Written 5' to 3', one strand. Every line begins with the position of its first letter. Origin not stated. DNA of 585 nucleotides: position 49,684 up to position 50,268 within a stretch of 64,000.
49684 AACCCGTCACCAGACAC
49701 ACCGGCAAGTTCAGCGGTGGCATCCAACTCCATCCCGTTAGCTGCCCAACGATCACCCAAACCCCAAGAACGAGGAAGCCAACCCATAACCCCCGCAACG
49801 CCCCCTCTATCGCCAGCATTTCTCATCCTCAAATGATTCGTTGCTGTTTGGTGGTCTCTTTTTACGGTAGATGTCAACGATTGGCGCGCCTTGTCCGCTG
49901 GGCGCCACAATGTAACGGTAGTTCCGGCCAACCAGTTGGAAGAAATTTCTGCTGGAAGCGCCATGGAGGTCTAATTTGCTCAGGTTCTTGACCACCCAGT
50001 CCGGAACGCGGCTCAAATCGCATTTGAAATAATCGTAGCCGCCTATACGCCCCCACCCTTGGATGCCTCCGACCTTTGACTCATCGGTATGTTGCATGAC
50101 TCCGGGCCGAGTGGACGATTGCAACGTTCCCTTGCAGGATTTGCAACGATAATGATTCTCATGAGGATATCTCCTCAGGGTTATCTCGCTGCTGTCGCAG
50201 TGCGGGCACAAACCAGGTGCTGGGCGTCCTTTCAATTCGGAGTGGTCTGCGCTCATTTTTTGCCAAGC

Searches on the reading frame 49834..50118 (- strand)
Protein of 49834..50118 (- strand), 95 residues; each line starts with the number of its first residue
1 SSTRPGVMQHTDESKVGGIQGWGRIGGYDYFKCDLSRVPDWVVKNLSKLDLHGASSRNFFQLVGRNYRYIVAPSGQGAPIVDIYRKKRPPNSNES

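Call 18: search_protein_families(library=pfam, alignment_id=A2, max_evalue=1)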
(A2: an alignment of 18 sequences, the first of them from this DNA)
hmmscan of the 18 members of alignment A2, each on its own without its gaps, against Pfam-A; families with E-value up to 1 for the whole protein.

A. member 1, seq(88 aa): 0 families

B. families by the number of members that match (of 18 scanned): 4 families
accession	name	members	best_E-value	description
PF11167.13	DUF2953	2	0.11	Protein of unknown function (DUF2953)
PF04115.18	Ureidogly_lyase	2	0.23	Ureidoglycolate lyase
PF25127.1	DUF7819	1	0.13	Domain of unknown function (DUF7819)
PF03035.19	RNA_capsid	1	0.22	Calicivirus putative RNA polymerase/capsid protein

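Call 20: find_related_loci(query=A3, collection=genome_contigs, flank=6000)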
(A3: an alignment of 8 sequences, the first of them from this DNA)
Query A3 (88 aa) in genome_contigs; peptide patterns used: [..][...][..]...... (x = any residue, [..] = any of these).
13 stretches matched a pattern; 3 encode a relative of the query (tblastn E <= 1e-3); 3 distinct loci.
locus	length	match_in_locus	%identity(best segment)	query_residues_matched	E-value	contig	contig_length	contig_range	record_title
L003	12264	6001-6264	68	1-88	1e-37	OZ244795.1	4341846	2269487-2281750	MAG: Dehalococcoidia bacterium isolate 888037fe-99b5-4f1c-be9c-829ee1fba83a genome assembly, chromosome: 1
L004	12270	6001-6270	51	1-88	7e-25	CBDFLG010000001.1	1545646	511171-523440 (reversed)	MAG: Dehalococcoidia bacterium isolate efce6ea5-ba2a-426c-ac69-3e93deb07a8c genome assembly, contig: contig_1, whole gen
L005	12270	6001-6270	46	1-88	2e-22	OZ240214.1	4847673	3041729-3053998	MAG: Dehalococcoidia bacterium isolate 15407ad4-12be-4b8a-b00d-040aaa6d19d6 genome assembly, chromosome: 1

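Call 36: search_protein_representatives(alignment_id=A2)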
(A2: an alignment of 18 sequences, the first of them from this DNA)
Query: 18 sequences, 88 profile positions. Proteins with E-value up to 0.001 (for the whole library): 128; up to 1e-10: 44; up to 1e-30: 1. The best 128 are listed.
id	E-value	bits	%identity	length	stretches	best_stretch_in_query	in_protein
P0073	1.6e-36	140.2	-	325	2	3-88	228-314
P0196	2.2e-30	120.6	-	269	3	14-88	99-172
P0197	1.9e-29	117.5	-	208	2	16-88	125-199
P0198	3.8e-29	116.6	-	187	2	8-88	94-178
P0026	5.3e-29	116.1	-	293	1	1-88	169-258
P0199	6.8e-29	115.8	-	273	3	23-88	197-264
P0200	2.1e-28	114.2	-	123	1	9-88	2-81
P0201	4.1e-23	97.2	-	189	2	10-88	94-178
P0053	6.6e-23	96.6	-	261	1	1-88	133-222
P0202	1.7e-19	85.6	-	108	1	16-88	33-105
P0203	1.9e-19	85.5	-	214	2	8-88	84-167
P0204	7.2e-19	83.6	-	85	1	17-88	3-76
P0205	2.1e-18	82.2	-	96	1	14-87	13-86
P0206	3.1e-18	81.6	-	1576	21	43-84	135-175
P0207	3.8e-18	81.3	-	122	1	16-88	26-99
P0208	6.4e-18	80.6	-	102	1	5-86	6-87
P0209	9.5e-18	80.1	-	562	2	16-88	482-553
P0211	5.5e-16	74.4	-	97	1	13-88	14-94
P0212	7.5e-16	74.0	-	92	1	13-88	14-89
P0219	2.3e-14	69.2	-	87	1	15-88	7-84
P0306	2.2e-04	37.2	-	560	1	18-87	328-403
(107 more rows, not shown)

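Call 41: search_protein_families(library=pfam, alignment_id=A5, max_evalue=0.1)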
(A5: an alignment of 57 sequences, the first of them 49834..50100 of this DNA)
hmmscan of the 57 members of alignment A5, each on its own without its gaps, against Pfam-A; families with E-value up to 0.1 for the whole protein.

A. member 1, window:49834-50100:- (89 aa): 0 families

B. families by the number of members that match (of 57 scanned): 10 families
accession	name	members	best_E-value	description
PF23886.1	DUF7239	3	0.041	Family of unknown function (DUF7239)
PF25425.1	YfjL_N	2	0.00067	YfjL-like, N-terminal domain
PF01863.23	YgjP-like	1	0.0012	YgjP-like, metallopeptidase domain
PF22731.1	NCH4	1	0.0046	NACHT C-terminal Helical domain 4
PF18144.7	SMODS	1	0.006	Second Messenger Oligonucleotide or Dinucleotide Synthetase domain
PF14607.12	GxDLY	1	0.016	N-terminus of Esterase_SGNH_hydro-type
PF01964.24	ThiC_Rad_SAM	1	0.034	Radical SAM ThiC family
PF17438.7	DUF5417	1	0.036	Family of unknown function (DUF5417)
PF05504.16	Spore_GerAC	1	0.036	Spore germination B3/ GerAC like, C-terminal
PF14624.11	Vwaint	1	0.076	VWA / Hh protein intein-like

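Call 48: predict_structure(alignment_id=A5)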
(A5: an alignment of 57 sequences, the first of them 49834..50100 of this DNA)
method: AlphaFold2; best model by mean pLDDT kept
length: 89 residues; sequences in the alignment: 57
mean_pLDDT: 86.1   pTM: 0.75
mean pLDDT of the five models: 86.1, 85.7, 84.1, 82.1, 81.2
residues with pLDDT >= 90: 47; 70-90: 35; 50-70: 6; < 50: 1
segments of 3 or more residues with pLDDT < 50: none
pLDDT, mean of each block of 10 residues (from residue 1): 75 90 94 94 78 89 91 90 72
secondary structure, 60 per line:
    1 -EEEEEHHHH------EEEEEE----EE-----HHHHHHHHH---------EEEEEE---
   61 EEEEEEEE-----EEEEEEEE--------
elements in order: E2-6 H7-10 E17-22 H34-42 E52-57 E61-68 E74-81

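Call 52: fold_search(model_id=the predicted structure, library=pdb)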
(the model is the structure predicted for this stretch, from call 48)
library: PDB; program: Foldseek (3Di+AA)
matches with E <= 10: 686; with E <= 0.001: 0
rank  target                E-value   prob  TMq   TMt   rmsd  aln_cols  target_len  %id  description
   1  6ehr_D                1.6e-01  0.84  0.44  0.41   7.6        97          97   12  The crystal structure of the human LAMTOR-RagA CTD-RagC CTD complex (released 2017-10-04)
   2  5yk3_D                2.9e-01  0.63  0.40  0.38   5.4        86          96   14  human Ragulator complex (released 2019-01-23)
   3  5yk3_I                3.5e-01  0.84  0.48  0.45   5.9        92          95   11  human Ragulator complex (released 2019-01-23)
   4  2o3b_B                3.5e-01  0.20  0.28  0.22   7.9       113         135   12  Crystal structure complex of Nuclease A (NucA) with intra-cellular inhibitor NuiA (released 2006-12-19)
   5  8s9t_B                5.4e-01  0.14  0.25  0.16  10.8        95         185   15  CRISPR-Cas type III-D effector complex (released 2024-04-24)
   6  7t3b_C                5.8e-01  0.38  0.37  0.11   6.5        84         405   17  GATOR1-RAG-RAGULATOR - GAP Complex (released 2022-04-06)
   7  3v67_B                6.1e-01  0.35  0.36  0.28   6.2        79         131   10  Periplasmic domain of Vibrio parahaemolyticus CpxA (released 2012-09-26)
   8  5yfg_MODEL_1_A        6.1e-01  0.10  0.23  0.13  10.8        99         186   15  SOLUTION STRUCTURE OF HUMAN MOG1 (released 2017-11-01)
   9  2va0_B                7.6e-01  0.54  0.43  0.35   5.4        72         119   12  Differential regulation of the xylan degrading apparatus of Cellvibrio japonicus by a novel two component system (released 2008-10-14)
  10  5tbf_A                8.5e-01  0.14  0.31  0.12   9.1        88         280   16  Crystal structure of SeMet derivatives of domain2 and domain 3 of RctB (released 2017-04-12)
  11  6ehp_A                9.5e-01  0.30  0.36  0.28   6.6        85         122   14  The crystal structure of the human LAMTOR complex (released 2017-10-04)
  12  3v67_A                9.5e-01  0.21  0.35  0.26   6.0        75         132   11  Periplasmic domain of Vibrio parahaemolyticus CpxA (released 2012-09-26)
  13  9pvg_C                1.0e+00  0.18  0.34  0.23  12.2       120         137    7  Co-crystal structure of two CCM2 PTB domains bound to a KRIT1 peptide encompassing NPxF2 and NPxF3 (released 2026-01-28)
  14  2j3t_C                1.1e+00  0.21  0.35  0.24   8.9        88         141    9  The crystal structure of the bet3-trs33-bet5-trs23 complex. (released 2006-11-22)
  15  2f7l_A                1.1e+00  0.20  0.33  0.09   9.9        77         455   16  Crystal structure of Sulfolobus tokodaii phosphomannomutase/phosphoglucomutase (released 2006-12-05)
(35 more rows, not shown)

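Call 53: fold_search(model_id=the predicted structure, library=viral)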
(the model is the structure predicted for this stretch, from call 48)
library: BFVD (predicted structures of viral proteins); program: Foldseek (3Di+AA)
matches with E <= 10: 702; with E <= 0.001: 0
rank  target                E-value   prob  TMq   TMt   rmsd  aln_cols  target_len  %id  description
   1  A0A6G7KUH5            1.0e-01  0.57  0.34  0.27  10.4       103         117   14  (no name in the UniProt tables at hand)
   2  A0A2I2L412            1.1e-01  0.72  0.39  0.18  10.6       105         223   12  Uncharacterized protein [Orpheovirus IHUMI-LCC2]
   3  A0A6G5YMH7            2.7e-01  0.38  0.24  0.07   3.3        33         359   21  (no name in the UniProt tables at hand)
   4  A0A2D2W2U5            3.4e-01  0.18  0.26  0.25   9.2        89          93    6  Uncharacterized protein [Stenotrophomonas phage vB_SmaS_DLP_5]
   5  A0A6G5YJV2            3.4e-01  0.06  0.20  0.12  19.6       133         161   10  (no name in the UniProt tables at hand)
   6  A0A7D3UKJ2            5.1e-01  0.28  0.34  0.27   7.7        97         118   14  (no name in the UniProt tables at hand)
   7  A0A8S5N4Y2            5.1e-01  0.14  0.28  0.23  10.9       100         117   13  Uncharacterized protein [Siphoviridae sp. ctWDo30]
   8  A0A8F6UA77            5.3e-01  0.25  0.37  0.14  13.9       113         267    9  Proliferating cell nuclear antigen [Rhinella marina erythrocytic-like virus]
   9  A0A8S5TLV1            5.7e-01  0.21  0.34  0.08   9.1        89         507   13  Uncharacterized protein [Podoviridae sp. ctO1718]
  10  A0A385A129            6.0e-01  0.33  0.30  0.07   4.5        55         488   22  (no name in the UniProt tables at hand)
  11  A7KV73                6.0e-01  0.20  0.27  0.28  11.5        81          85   17  (no name in the UniProt tables at hand)
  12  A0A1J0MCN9            6.7e-01  0.30  0.35  0.40   8.2        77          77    9  (no name in the UniProt tables at hand)
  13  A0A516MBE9            7.1e-01  0.18  0.24  0.29   9.8        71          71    8  (no name in the UniProt tables at hand)
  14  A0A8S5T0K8            7.1e-01  0.18  0.28  0.17   7.6        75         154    8  Uncharacterized protein [Siphoviridae sp. ctPyh10]
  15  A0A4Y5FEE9            7.1e-01  0.16  0.27  0.22   8.1        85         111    9  Uncharacterized protein [Lactobacillus phage 521B]
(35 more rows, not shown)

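Call 54: find_encoding_contigs(protein=P0208, flank=5000, max_places=4)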
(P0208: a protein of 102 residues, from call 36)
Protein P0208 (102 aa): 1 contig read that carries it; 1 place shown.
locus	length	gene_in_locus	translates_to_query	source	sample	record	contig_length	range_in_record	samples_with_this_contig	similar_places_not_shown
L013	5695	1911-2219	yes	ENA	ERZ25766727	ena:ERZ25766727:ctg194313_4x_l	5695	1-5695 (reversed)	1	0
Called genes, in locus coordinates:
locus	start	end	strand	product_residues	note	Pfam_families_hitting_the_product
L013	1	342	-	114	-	?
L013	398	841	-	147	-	PF13340:DUF4096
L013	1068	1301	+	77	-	-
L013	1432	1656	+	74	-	PF05942:PaREP1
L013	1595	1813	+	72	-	-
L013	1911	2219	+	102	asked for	-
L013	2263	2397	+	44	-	-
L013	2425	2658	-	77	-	-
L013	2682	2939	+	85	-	-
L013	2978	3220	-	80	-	-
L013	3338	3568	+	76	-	-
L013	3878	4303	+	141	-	-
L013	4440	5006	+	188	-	-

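Call 57: find_related_loci(query=A6, collection=viral_contigs, flank=5000)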
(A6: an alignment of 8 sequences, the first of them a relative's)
Query A6 (122 aa) in viral_contigs; peptide patterns used: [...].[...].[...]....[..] (x = any residue, [..] = any of these).
13 stretches matched a pattern, but none encodes a relative of the query by tblastn (E <= 1e-3).

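Call 62: list_cluster_members(proteins=[P0196, P0197, P0202, P0205, P0207, P0209, P0211, P0212, P0219, P0306])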
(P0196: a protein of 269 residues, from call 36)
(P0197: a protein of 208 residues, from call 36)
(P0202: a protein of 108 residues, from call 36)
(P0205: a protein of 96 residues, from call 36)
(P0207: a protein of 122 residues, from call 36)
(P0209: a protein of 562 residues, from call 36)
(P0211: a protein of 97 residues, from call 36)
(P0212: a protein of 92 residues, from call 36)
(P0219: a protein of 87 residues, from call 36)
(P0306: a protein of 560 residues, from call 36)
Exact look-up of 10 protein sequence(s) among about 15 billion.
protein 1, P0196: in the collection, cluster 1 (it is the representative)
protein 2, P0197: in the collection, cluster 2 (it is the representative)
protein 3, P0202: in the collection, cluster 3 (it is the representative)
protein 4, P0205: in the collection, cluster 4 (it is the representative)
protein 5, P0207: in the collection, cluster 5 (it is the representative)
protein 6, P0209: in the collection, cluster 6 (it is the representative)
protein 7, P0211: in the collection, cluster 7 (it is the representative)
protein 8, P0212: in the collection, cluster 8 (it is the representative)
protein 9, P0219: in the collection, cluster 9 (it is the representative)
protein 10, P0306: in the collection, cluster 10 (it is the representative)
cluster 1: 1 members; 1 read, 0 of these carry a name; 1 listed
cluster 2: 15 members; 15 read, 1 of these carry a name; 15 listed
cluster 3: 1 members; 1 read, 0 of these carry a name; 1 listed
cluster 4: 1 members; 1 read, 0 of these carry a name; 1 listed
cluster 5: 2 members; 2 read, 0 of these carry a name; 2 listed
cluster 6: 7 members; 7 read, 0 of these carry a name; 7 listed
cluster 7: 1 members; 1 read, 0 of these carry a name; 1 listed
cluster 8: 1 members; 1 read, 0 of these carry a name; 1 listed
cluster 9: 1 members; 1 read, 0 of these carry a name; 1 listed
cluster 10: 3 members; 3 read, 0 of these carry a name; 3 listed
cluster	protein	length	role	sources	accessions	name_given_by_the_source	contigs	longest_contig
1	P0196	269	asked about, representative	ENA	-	-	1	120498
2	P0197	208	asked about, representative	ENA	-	-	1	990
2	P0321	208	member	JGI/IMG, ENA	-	hypothetical protein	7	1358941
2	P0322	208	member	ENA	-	-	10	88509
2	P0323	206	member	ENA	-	-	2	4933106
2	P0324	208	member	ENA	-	-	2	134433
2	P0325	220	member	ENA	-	-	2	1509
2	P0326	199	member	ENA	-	-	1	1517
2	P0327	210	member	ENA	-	-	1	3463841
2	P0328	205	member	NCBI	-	-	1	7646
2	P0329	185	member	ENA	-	-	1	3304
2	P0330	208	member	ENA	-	-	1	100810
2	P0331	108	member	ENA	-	-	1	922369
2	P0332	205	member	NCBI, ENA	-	-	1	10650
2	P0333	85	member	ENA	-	-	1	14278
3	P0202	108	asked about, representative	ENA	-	-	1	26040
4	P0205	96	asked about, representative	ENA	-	-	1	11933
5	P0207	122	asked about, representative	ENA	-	-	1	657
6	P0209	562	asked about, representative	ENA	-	-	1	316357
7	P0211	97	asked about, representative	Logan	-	-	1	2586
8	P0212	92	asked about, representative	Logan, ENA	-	-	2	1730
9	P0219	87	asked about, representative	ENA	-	-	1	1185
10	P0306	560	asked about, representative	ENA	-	-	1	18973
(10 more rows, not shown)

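Call 63: find_encoding_contigs(protein=P0323, flank=5000, max_places=3)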
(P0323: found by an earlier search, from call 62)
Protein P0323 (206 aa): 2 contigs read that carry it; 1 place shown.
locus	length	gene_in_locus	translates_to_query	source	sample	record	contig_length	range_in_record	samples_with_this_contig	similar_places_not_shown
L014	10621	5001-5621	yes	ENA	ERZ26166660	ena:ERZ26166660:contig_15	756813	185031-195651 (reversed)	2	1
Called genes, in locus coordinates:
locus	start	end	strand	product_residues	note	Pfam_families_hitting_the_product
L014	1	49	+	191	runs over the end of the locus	PF00583:Acetyltransf_1, PF13508:Acetyltransf_7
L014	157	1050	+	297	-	PF03328:HpcH_HpaI, PF15617:C-C_Bond_Lyase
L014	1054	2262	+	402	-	PF02515:CoA_transf_3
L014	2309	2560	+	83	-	PF15919:HicB_lk_antitox, PF15970:HicB-like_2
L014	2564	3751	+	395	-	PF01408:GFO_IDH_MocA, PF22725:GFO_IDH_MocA_C3 (weak), PF02894:GFO_IDH_MocA_C (weak)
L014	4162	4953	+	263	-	PF00293:NUDIX, PF14815:NUDIX_4 (faint), PF00293:NUDIX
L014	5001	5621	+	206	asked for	-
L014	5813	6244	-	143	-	PF01850:PIN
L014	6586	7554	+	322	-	PF00389:2-Hacid_dh, PF02826:2-Hacid_dh_C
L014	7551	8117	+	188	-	PF13302:Acetyltransf_3, PF00583:Acetyltransf_1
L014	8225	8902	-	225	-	PF01050:MannoseP_isomer (faint), PF02311:AraC_binding (faint), PF07883:Cupin_2 (weak)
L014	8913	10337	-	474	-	PF01425:Amidase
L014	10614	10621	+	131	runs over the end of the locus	-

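Call 64: find_encoding_contigs(protein=P0202, flank=5000, max_places=2)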
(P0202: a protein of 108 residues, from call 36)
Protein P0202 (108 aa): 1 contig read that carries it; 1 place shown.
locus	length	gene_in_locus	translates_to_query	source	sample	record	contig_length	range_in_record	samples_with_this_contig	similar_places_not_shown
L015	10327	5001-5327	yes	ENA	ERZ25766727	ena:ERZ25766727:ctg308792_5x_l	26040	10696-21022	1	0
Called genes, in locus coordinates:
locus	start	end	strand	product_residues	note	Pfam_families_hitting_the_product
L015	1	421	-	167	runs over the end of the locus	-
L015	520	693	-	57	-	-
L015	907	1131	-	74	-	-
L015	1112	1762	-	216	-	PF01656:CbiA, PF06564:CBP_BcsQ (faint), PF07015:VirC1, PF09140:MipZ (faint), PF10609:ParA (weak), PF13614:AAA_31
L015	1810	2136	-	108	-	-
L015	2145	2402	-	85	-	-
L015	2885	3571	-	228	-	-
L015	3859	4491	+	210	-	PF00239:Resolvase, PF02796:HTH_7 (faint), PF13384:HTH_23 (faint), PF13936:HTH_38 (weak)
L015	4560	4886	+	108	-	-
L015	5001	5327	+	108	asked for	-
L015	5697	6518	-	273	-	PF00293:NUDIX, PF22327:Nudt16-like (faint), PF00293:NUDIX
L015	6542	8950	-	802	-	PF00069:Pkinase, PF07714:PK_Tyr_Ser-Thr (faint), PF03747:ADP_ribosyl_GH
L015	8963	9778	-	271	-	PF13672:PP2C_2, PF07228:SpoIIE (faint)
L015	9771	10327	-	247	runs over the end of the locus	PF00092:VWA, PF13519:VWA_2 (weak)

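Call 69: find_related_loci(query=A9, collection=metagenome_contigs, flank=5000)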
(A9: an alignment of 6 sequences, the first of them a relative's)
Query A9 (85 aa) in metagenome_contigs; peptide patterns used: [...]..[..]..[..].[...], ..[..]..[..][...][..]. (x = any residue, [..] = any of these).
223 stretches matched a pattern; 3 encode a relative of the query (tblastn E <= 1e-3); 3 distinct loci.
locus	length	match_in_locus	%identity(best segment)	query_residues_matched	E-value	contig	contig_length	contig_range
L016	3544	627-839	40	22-85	6e-12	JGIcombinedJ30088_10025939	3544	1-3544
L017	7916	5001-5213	40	22-85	6e-12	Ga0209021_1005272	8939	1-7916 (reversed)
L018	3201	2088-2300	40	22-85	6e-12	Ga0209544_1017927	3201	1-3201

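Call 75: search_solved_structures(query=A5, max_evalue=10)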
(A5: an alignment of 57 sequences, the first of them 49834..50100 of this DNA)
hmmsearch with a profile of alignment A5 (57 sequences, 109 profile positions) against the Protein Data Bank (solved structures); distinct sequences matched with E-value up to 10: 7.
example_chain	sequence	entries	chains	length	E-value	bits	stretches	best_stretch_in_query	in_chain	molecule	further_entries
9spj_m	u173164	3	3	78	0.085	15.9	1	44-78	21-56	Large ribosomal subunit protein eL38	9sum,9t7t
5tvb_A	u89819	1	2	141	0.27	14.3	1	33-98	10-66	Nucleoprotein TPR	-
5to5_A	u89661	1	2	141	0.28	14.3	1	33-98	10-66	Nucleoprotein TPR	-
5to7_A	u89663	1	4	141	0.39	13.8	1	33-97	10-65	Nucleoprotein TPR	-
5to6_A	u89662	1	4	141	0.42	13.7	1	33-97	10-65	Nucleoprotein TPR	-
5it7_kk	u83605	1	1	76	1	12.5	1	44-83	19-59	KLLA0C18216p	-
6uz7_Bk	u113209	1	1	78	1.1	12.4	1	44-83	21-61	KLLA0C18216p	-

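Call 81: search_protein_families(library=padloc, proteins=[L015:6542-8950:-, L015:8963-9778:-, L015:9771-10325:-, L015:5697-6518:-, L015:5001-5327:+, L015:4560-4886:+, L014:4162-4953:+, L014:5001-5621:+, P0209], max_evalue=0.001)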
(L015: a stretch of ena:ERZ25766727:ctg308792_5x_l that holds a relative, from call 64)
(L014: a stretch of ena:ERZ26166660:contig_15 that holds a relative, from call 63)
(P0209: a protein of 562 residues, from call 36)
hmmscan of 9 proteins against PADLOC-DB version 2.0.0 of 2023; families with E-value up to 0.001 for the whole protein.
L015:6542-8950:- (802 aa): 16 families
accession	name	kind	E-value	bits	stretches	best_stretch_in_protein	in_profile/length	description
PDLC04042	PD-T4-6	-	1.6e-12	45.7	1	30-257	10-231/292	-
PDLC04053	PD-T4-6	-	2e-12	45.2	1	35-244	15-218/311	-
PDLC04054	PD-T4-6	-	1.5e-11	42.3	1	36-259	17-234/347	-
PDLC04043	PD-T4-6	-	3.8e-11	40.7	1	140-253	122-232/452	-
PDLC04047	PD-T4-6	-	3.8e-11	40.6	1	138-244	116-219/327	-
PDLC04138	mad6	-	1.6e-09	35.3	1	129-244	149-264/659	mads_6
PDLC04039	PD-T4-6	-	5.3e-09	33.6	1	141-256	122-233/458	-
PDLC03920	MkoA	-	2e-08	31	1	136-255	126-238/1112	-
PDLC04041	PD-T4-6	-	4.6e-08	30.7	1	141-243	137-240/443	-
PDLC04064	PD-T4-6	-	3.3e-06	24.3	1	137-252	123-233/369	-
PDLC04060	PD-T4-6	-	7.3e-06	23.1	1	138-240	113-212/486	-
PDLC04057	PD-T4-6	-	1e-05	22.8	1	135-242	110-215/443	-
PDLC03921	MkoA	-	1.2e-05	21.2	1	134-253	588-689/1607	-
PDLC04048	PD-T4-6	-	6.7e-05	20.4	1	137-251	115-225/354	-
PDLC04044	PD-T4-6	-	8.2e-05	19.9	0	142-245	147-246/372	-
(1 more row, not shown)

L015:8963-9778:- (271 aa): 0 families

L015:9771-10325:- (184 aa): 0 families

L015:5697-6518:- (273 aa): 1 family
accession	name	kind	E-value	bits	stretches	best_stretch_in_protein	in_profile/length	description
PDLC04899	PDC-S07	-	2.6e-18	64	2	4-70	8-74/135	-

L015:5001-5327:+ (108 aa): 0 families

L015:4560-4886:+ (108 aa): 0 families

L014:4162-4953:+ (263 aa): 1 family
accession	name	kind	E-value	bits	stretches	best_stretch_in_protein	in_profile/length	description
PDLC04899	PDC-S07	-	9.8e-17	58.9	2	5-102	12-113/135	-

L014:5001-5621:+ (206 aa): 0 families

P0209 (562 aa): 9 families
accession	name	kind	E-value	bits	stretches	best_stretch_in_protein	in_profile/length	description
PDLC04042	PD-T4-6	-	2.1e-08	32.2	1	125-238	106-214/292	-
PDLC04053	PD-T4-6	-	2.5e-08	31.7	1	128-238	110-213/311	-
PDLC03920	MkoA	-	1.2e-07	28.4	1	96-321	86-283/1112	-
PDLC04054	PD-T4-6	-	1.3e-07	29.4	1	128-239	111-216/347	-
PDLC04047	PD-T4-6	-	5.7e-06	23.6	1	123-238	106-214/327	-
PDLC04039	PD-T4-6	-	9e-06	22.9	1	133-238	119-217/458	-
PDLC04138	mad6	-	2.7e-05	21.2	0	123-327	148-325/659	mads_6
PDLC03921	MkoA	-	0.00042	16.1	1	124-182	583-642/1607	-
PDLC04043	PD-T4-6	-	0.00061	17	0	134-238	121-219/452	-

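Call 82: search_protein_families(library=pfam, proteins=[P0306, P0209], max_evalue=0.001)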
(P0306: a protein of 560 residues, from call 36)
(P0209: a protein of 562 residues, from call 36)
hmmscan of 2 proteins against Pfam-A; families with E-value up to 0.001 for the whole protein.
P0306 (560 aa): 1 family
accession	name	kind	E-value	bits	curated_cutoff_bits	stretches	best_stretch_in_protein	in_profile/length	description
PF01145.31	Band_7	-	7.2e-06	26.6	23.6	1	29-212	3-159/176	SPFH domain / Band 7 family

P0209 (562 aa): 1 family
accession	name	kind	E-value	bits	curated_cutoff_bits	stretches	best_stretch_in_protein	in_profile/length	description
PF00069.31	Pkinase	-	1.2e-08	35.1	31.7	1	22-307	3-256/263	Protein kinase domain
